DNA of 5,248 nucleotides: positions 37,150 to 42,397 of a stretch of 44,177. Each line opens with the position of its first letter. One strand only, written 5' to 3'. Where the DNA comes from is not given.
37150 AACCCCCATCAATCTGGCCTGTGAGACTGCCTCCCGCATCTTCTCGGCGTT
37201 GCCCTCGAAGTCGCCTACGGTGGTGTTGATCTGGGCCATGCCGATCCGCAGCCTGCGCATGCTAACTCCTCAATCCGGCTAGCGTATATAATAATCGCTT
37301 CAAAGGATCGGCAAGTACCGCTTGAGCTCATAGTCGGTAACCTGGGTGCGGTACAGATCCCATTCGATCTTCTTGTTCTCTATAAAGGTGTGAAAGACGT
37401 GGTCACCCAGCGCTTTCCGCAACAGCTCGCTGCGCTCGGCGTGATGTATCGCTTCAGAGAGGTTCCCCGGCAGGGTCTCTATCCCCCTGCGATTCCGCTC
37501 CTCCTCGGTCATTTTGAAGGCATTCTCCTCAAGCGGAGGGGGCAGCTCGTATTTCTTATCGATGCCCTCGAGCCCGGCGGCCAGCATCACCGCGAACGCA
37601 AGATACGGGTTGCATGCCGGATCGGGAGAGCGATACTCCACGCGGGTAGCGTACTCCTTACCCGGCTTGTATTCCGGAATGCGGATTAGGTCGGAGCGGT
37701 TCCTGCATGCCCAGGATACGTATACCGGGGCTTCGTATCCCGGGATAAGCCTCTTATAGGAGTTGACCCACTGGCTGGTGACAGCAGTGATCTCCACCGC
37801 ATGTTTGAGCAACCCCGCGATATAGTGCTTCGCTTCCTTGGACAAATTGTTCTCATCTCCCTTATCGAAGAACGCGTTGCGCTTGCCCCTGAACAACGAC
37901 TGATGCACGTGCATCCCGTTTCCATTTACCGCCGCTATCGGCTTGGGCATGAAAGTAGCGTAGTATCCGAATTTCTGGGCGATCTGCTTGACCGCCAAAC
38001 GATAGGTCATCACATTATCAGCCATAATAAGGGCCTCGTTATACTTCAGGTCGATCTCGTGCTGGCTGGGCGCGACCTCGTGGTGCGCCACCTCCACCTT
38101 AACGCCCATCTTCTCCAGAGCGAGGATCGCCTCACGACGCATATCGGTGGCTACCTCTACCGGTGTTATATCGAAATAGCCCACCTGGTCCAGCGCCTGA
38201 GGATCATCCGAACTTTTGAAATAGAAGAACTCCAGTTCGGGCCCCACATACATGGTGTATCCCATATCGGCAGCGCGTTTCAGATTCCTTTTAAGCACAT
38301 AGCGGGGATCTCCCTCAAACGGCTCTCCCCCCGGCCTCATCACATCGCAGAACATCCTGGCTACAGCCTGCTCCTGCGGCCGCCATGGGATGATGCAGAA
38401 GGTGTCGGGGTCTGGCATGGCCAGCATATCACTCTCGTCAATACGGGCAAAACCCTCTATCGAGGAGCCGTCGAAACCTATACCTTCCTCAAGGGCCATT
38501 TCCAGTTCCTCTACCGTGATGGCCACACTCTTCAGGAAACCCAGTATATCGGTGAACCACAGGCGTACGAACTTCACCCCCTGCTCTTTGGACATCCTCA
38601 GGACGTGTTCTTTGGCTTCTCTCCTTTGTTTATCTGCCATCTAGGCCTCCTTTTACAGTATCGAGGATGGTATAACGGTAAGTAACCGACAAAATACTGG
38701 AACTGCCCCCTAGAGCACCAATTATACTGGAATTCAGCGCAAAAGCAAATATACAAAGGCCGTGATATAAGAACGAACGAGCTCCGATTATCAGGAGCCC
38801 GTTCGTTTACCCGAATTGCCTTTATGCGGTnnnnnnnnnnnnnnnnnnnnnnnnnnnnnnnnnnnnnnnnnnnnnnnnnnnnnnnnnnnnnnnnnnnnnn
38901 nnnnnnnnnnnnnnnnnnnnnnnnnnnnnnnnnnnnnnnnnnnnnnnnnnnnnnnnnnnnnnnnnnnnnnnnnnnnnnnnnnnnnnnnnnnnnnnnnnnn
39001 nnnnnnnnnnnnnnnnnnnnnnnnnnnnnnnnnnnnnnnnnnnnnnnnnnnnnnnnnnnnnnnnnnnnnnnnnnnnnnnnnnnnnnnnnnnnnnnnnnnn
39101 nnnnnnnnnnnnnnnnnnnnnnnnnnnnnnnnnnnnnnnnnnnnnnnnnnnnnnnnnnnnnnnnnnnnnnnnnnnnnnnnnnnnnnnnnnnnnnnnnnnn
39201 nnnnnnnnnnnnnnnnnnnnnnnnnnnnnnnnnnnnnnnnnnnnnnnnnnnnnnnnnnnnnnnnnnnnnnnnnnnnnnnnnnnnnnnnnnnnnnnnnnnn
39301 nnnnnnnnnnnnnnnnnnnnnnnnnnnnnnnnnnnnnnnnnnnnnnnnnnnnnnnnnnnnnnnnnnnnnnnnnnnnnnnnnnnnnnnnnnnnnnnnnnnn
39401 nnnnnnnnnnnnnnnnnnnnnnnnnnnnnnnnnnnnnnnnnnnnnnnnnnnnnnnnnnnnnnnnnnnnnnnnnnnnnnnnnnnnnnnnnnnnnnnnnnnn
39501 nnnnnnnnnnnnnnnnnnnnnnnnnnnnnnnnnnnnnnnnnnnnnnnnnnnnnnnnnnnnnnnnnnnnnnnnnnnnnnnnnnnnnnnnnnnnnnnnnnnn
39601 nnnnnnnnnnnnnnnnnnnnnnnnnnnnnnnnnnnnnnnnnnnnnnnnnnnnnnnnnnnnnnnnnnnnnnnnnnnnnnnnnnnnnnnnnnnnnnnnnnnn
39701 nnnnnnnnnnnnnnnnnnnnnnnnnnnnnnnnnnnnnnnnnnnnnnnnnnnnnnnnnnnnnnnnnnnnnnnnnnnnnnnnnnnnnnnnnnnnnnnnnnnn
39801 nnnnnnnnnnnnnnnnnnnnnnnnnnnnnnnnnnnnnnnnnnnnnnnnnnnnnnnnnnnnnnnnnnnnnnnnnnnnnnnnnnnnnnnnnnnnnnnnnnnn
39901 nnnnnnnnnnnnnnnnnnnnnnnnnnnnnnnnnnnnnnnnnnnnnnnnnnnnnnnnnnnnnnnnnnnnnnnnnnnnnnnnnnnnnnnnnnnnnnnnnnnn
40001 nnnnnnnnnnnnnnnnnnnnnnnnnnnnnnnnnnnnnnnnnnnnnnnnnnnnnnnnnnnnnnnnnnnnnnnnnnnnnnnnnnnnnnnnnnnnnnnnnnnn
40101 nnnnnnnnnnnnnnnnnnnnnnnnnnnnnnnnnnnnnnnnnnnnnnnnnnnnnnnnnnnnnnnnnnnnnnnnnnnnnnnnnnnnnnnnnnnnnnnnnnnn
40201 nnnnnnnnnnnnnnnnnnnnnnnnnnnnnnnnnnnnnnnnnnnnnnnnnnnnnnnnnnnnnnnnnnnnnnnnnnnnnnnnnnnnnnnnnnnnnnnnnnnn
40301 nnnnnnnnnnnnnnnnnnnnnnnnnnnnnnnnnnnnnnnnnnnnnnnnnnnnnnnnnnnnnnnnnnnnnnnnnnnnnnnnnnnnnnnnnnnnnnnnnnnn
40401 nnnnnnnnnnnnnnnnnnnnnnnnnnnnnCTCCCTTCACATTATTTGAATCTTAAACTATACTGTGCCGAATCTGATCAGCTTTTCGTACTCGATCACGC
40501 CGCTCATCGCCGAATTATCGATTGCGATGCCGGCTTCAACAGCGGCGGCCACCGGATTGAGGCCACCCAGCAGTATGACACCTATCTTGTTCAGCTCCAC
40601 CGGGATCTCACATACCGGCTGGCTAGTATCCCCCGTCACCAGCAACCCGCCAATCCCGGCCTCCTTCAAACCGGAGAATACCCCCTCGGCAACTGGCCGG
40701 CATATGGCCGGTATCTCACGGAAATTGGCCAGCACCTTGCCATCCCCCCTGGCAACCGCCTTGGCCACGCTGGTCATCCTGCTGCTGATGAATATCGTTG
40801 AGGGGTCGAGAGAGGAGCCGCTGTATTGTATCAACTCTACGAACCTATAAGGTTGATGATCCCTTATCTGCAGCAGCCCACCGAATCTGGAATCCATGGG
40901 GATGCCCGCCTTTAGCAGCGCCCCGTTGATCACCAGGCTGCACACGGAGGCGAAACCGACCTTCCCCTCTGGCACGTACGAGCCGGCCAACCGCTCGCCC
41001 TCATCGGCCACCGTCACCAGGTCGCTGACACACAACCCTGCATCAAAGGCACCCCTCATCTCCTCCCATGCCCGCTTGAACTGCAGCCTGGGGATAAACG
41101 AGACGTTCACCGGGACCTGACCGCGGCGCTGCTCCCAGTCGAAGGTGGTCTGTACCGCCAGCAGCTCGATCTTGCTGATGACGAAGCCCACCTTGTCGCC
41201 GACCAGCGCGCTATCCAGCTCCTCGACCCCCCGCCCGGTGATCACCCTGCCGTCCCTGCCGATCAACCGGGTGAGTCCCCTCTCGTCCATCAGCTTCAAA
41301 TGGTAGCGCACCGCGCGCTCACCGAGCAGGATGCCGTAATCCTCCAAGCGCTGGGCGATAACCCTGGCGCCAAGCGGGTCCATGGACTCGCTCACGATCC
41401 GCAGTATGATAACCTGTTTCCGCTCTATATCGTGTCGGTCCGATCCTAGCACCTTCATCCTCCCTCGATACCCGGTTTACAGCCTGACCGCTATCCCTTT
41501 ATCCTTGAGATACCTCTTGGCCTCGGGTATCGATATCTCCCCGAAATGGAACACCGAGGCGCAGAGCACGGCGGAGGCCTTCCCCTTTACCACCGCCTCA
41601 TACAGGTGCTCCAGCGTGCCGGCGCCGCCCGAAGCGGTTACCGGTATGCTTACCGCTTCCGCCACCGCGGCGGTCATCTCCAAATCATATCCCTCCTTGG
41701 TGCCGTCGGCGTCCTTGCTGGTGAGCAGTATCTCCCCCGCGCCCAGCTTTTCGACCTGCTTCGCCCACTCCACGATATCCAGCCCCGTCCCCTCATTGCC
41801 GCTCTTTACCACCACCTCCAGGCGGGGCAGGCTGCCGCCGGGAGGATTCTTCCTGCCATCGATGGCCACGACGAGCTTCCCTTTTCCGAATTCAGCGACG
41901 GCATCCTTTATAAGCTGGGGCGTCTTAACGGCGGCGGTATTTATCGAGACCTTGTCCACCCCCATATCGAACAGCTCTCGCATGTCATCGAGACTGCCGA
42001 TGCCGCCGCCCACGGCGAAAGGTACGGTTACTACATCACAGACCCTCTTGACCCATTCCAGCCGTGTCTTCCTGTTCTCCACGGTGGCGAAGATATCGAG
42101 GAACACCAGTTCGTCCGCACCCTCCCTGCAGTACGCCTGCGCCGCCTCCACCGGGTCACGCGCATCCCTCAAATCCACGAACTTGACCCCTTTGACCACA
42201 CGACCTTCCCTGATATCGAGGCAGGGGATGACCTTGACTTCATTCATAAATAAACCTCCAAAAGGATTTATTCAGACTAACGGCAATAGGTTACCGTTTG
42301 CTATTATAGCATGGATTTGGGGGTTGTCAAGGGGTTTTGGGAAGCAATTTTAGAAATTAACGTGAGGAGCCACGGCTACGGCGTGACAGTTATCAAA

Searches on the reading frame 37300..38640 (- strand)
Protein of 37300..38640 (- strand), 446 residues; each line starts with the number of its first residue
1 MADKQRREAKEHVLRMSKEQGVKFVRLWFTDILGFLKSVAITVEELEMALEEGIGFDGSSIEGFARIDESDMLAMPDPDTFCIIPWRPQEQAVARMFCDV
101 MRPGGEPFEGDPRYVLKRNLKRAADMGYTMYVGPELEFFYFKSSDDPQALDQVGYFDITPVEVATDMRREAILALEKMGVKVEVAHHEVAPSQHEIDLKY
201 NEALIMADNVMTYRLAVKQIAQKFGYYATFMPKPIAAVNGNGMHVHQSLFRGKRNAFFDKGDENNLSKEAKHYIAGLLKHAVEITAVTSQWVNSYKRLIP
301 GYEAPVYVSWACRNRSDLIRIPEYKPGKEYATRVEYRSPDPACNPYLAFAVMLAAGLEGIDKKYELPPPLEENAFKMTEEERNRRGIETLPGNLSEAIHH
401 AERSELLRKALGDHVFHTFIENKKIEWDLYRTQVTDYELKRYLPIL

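Call 74: search_protein_families(library=pfam, proteins=[window:37300-38640:-], max_evalue=0.0001)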
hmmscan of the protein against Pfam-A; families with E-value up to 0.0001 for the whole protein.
window:37300-38640:- (446 aa): 2 families
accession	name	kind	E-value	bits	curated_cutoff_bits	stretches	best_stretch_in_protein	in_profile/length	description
PF00120.29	Gln-synt_C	-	4.4e-131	437.5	24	1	110-442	2-344/344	Glutamine synthetase, catalytic domain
PF03951.24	Gln-synt_N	-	1.6e-33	114.6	33.4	1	22-103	2-82/82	Glutamine synthetase, beta-Grasp domain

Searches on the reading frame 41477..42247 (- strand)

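Call 74: search_protein_families(library=pfam, proteins=[window:41477-42247:-], max_evalue=0.0001)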
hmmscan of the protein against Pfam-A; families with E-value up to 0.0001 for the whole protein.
window:41477-42247:- (256 aa): 5 families
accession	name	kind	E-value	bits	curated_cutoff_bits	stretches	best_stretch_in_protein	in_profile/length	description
PF00977.27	His_biosynth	-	5.7e-79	265.2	23.6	1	5-238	1-227/228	Histidine biosynthesis protein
PF01207.24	Dus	-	7.3e-09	35.6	20.4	1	29-118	137-228/311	Dihydrouridine synthase (Dus)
PF02581.23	TMP-TENI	-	2.8e-06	27.3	27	0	35-103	107-177/180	Thiamine monophosphate synthase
PF03060.21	NMO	-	3.6e-06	27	28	0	160-233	147-225/331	Nitronate monooxygenase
PF05690.20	ThiG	-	8.4e-06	25.8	23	0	65-117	166-218/247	Thiazole biosynthesis protein ThiG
